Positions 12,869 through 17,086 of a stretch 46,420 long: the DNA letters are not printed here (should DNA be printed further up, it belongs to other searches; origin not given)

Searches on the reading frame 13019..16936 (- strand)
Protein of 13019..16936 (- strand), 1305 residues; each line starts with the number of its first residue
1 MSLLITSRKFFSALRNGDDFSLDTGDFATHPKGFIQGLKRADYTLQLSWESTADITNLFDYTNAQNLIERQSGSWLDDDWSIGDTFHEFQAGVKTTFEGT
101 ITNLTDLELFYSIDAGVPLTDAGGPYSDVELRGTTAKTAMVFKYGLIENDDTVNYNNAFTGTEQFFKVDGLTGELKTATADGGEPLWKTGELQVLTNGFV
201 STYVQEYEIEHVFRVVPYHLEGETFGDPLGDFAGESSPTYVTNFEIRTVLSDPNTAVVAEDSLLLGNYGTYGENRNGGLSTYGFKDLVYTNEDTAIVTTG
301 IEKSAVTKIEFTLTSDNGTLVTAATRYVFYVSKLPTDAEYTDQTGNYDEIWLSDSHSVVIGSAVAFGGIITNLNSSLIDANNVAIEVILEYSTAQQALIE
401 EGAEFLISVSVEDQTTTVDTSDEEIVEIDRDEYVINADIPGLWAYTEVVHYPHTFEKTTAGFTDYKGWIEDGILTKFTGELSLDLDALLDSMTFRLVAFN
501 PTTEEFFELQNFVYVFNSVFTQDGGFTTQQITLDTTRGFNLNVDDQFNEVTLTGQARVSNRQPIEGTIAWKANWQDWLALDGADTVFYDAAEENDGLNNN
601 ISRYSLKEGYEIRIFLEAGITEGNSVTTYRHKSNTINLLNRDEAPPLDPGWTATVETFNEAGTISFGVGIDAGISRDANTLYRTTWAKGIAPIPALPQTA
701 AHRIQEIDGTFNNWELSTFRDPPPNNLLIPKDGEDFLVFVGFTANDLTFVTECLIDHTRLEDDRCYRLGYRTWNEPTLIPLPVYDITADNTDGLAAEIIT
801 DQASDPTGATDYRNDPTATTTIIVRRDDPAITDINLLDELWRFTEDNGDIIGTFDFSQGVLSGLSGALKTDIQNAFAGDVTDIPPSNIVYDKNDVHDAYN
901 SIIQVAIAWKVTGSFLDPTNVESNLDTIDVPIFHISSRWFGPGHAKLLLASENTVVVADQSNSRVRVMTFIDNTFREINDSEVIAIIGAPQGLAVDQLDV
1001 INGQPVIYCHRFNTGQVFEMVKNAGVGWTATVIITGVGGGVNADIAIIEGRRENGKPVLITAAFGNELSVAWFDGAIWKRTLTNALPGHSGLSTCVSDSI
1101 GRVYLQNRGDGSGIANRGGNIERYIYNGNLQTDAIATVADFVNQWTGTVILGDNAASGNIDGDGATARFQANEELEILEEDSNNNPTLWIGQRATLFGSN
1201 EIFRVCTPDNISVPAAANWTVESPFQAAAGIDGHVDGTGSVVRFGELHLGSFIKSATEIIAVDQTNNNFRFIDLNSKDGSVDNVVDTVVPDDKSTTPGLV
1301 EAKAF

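Call 9: search_protein_families(library=phrogs, proteins=[window:13019-16936:-])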
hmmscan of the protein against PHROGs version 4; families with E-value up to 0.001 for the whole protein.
window:13019-16936:- (1305 aa): 1 family
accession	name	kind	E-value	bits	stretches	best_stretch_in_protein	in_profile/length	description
phrog_12056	-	unknown function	1.3e-22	80.7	1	234-770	255-812/837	-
